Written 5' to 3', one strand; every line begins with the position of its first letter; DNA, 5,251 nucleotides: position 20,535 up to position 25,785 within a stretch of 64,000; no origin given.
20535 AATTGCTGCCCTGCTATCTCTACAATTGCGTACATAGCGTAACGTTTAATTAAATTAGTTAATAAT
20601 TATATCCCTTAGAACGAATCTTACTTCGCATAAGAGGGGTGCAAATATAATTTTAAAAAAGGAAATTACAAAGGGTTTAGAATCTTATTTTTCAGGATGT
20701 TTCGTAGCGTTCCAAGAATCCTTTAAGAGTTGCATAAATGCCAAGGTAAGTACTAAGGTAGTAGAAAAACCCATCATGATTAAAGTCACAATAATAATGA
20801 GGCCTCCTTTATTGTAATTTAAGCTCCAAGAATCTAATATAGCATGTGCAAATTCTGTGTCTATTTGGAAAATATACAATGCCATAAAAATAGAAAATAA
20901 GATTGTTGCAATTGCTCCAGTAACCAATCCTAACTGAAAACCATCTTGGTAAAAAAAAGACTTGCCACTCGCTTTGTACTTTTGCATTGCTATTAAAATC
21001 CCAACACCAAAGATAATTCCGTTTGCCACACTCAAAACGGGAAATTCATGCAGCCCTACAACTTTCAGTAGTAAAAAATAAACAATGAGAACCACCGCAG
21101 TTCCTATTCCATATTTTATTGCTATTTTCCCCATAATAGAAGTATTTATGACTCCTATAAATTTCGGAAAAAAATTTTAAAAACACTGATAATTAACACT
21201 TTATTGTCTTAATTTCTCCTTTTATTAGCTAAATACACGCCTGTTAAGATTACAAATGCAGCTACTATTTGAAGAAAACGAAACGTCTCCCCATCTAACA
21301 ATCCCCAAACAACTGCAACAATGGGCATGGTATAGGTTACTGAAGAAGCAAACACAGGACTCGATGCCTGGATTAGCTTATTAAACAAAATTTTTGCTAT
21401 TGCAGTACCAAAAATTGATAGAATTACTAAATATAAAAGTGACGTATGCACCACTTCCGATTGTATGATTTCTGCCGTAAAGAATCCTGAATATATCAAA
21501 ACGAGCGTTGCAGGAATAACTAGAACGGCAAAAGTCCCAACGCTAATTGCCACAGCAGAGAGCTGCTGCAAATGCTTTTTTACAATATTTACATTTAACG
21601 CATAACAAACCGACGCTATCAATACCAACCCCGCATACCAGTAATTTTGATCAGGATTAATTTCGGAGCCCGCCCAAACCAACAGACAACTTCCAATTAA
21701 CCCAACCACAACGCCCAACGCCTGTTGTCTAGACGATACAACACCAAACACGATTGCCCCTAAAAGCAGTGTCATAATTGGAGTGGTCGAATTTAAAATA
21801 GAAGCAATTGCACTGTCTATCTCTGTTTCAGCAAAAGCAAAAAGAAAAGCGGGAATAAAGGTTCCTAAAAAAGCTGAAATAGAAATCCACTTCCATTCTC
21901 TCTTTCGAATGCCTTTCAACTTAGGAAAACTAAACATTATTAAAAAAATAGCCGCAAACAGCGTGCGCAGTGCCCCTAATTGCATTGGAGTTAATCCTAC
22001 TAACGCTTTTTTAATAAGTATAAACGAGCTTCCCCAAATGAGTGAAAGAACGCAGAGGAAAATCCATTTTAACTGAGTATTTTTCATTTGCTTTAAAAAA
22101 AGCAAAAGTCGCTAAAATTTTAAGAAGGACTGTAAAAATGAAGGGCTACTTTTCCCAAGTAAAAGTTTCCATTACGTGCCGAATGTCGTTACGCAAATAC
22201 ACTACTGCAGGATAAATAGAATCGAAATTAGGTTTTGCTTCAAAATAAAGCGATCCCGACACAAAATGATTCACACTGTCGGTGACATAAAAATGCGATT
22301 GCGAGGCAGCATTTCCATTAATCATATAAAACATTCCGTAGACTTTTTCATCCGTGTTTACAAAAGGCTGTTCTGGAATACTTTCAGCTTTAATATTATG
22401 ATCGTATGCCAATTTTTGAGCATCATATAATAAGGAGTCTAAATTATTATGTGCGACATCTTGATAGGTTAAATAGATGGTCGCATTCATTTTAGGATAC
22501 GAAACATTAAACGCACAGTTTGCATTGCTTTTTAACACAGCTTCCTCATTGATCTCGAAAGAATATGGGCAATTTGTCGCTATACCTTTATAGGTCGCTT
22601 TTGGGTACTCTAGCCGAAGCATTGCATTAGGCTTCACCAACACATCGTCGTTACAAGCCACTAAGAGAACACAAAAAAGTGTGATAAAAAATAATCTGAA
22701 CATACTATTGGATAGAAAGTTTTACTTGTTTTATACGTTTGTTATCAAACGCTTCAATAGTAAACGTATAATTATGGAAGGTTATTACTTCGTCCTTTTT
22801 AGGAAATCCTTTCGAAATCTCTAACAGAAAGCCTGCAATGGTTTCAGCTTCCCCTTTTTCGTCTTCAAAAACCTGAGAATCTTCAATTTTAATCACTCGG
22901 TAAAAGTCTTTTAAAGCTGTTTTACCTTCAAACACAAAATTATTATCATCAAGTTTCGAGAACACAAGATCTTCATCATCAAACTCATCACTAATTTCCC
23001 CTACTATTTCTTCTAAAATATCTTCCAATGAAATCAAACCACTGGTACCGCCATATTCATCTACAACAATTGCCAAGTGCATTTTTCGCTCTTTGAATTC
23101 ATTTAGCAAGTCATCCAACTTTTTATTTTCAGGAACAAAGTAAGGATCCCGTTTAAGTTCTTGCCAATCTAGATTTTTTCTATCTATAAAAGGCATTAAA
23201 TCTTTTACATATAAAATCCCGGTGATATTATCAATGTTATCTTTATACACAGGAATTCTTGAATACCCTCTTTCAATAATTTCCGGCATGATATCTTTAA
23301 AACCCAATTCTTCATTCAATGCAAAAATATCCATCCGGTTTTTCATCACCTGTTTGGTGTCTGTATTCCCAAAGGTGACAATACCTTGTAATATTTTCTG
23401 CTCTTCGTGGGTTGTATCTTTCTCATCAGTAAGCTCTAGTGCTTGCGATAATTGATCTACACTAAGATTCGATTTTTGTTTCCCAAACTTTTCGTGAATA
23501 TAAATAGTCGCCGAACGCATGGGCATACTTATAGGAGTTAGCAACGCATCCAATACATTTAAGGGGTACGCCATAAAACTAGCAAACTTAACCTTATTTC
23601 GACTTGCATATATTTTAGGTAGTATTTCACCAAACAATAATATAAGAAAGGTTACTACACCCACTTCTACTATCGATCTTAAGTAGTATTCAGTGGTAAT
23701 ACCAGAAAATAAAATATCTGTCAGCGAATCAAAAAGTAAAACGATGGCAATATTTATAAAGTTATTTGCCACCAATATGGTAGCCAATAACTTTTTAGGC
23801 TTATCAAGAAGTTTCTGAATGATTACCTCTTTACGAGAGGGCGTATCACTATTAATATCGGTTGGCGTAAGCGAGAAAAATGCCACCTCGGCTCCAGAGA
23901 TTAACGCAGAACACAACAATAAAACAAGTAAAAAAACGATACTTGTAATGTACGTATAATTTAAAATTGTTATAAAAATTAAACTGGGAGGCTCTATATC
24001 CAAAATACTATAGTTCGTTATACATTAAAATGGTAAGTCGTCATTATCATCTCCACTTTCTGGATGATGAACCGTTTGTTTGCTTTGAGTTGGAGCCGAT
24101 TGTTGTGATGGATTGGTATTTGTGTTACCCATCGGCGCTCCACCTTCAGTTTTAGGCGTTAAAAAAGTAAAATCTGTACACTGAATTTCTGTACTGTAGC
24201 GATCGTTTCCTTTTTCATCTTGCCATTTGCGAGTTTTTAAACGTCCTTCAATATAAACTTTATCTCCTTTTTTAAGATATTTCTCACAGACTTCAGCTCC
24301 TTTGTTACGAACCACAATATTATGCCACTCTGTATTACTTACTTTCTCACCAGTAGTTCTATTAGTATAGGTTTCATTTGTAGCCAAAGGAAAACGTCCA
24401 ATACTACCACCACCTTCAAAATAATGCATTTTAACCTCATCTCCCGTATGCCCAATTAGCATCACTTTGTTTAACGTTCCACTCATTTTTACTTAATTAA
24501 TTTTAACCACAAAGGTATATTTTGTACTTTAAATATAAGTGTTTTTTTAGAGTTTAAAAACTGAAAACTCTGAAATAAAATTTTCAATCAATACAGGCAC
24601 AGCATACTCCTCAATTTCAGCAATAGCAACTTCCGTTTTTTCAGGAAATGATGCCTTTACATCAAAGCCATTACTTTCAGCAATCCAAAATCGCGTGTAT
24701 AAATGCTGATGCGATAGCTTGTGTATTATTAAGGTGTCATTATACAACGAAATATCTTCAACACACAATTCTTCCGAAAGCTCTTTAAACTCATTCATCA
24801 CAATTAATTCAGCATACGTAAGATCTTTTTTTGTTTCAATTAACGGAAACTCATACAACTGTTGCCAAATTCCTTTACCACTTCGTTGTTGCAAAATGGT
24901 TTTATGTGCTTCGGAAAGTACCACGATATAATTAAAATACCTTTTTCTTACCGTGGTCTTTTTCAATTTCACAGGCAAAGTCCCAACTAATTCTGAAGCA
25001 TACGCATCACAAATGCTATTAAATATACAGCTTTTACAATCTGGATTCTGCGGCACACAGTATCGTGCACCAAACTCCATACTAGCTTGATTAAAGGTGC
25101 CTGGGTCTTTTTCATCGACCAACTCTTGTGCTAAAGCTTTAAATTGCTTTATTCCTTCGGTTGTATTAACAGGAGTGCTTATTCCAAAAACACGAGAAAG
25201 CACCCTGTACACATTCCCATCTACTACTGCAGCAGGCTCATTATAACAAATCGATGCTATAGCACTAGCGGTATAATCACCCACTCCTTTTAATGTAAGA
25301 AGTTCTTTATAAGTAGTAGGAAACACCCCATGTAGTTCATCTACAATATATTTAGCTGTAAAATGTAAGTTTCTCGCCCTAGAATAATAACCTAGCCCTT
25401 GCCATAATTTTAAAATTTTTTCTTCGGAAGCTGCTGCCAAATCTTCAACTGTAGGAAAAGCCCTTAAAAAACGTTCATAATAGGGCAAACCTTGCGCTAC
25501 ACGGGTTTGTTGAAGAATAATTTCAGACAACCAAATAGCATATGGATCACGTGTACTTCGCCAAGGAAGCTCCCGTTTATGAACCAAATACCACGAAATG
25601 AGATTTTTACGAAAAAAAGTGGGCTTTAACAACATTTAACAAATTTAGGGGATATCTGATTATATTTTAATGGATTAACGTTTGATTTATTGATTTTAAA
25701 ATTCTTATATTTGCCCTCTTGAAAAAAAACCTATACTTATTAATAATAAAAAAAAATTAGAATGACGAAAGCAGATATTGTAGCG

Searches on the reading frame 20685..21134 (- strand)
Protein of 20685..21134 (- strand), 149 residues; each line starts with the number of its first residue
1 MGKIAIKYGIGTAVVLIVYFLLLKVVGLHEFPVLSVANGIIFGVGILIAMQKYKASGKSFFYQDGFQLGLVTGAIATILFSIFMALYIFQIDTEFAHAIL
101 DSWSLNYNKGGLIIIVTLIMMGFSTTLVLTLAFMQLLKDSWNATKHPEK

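Call 83: search_protein_families(library=pfam, proteins=[window:20685-21134:-], max_evalue=0.0001)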
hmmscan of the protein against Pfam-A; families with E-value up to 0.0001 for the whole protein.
window:20685-21134:- (149 aa): 1 family
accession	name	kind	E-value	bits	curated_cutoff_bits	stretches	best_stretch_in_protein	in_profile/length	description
PF13858.11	DUF4199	-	5.1e-07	30.7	32.3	1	7-100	1-101/165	Protein of unknown function (DUF4199)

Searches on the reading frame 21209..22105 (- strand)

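Call 83: search_protein_families(library=pfam, proteins=[window:21209-22105:-], max_evalue=0.0001)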
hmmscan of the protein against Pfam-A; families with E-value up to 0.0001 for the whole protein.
window:21209-22105:- (298 aa): 1 family
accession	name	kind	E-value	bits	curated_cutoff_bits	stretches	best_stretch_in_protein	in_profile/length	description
PF00892.27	EamA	-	5.6e-36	124.2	28.2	2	15-143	5-134/135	EamA-like transporter family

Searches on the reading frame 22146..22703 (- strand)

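Call 84: search_protein_families(library=pfam, proteins=[window:22146-22703:-], max_evalue=0.0001)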
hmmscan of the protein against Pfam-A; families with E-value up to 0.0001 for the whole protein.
window:22146-22703:- (185 aa): 1 family
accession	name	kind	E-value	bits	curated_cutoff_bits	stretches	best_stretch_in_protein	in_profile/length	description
PF25593.1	GldD_lipo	-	5.8e-65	218.8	27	1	19-183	2-170/170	Gliding motility lipoprotein GldD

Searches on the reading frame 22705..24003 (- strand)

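Call 84: search_protein_families(library=pfam, proteins=[window:22705-24003:-], max_evalue=0.0001)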
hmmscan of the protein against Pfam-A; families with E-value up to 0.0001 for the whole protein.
window:22705-24003:- (432 aa): 3 families
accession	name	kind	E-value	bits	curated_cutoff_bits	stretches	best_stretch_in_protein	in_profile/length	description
PF01595.25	CNNM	-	1.3e-34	119.9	28.4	1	25-200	3-179/181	Cyclin M transmembrane N-terminal domain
PF03471.22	CorC_HlyC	-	4.7e-17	62.2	27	1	350-431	2-79/81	Transporter associated domain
PF00571.33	CBS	-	3.3e-15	56.6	24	1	284-334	6-56/57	CBS domain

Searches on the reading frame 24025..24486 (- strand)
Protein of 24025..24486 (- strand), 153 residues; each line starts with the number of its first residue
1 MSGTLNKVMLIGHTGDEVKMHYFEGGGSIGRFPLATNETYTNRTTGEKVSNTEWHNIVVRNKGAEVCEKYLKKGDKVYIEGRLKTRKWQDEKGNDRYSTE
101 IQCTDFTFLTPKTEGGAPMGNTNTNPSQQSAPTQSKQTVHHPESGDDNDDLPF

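Call 84: search_protein_families(library=pfam, proteins=[window:24025-24486:-], max_evalue=0.0001)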
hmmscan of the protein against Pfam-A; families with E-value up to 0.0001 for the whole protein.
window:24025-24486:- (153 aa): 1 family
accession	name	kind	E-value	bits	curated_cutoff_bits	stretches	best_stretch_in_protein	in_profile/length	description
PF00436.31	SSB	-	1.2e-30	106.1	26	1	5-109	1-104/104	Single-strand binding protein family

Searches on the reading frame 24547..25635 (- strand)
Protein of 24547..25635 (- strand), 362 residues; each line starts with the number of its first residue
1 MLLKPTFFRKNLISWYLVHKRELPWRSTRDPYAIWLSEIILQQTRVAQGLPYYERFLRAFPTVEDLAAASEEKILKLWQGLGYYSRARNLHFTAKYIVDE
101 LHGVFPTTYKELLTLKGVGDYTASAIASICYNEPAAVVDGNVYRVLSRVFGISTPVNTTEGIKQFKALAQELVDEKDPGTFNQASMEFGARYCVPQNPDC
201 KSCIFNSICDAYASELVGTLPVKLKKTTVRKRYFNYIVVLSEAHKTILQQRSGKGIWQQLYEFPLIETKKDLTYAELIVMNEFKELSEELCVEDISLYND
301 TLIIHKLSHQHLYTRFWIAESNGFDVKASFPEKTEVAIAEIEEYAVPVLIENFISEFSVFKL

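Call 84: search_protein_families(library=pfam, proteins=[window:24547-25635:-], max_evalue=0.0001)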
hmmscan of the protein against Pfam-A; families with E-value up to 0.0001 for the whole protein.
window:24547-25635:- (362 aa): 4 families
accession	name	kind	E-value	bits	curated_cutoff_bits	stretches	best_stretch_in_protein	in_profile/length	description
PF00730.31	HhH-GPD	-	5.6e-23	81.8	26.2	1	37-155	2-92/108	HhH-GPD superfamily base excision DNA repair protein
PF14815.12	NUDIX_4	-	6.4e-13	48.9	35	1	236-355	2-112/113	NUDIX domain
PF00633.29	HHH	-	5e-08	32.8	24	1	101-129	2-30/30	Helix-hairpin-helix motif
PF14520.12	HHH_5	-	2.1e-05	25.3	27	0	110-153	2-44/57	Helix-hairpin-helix domain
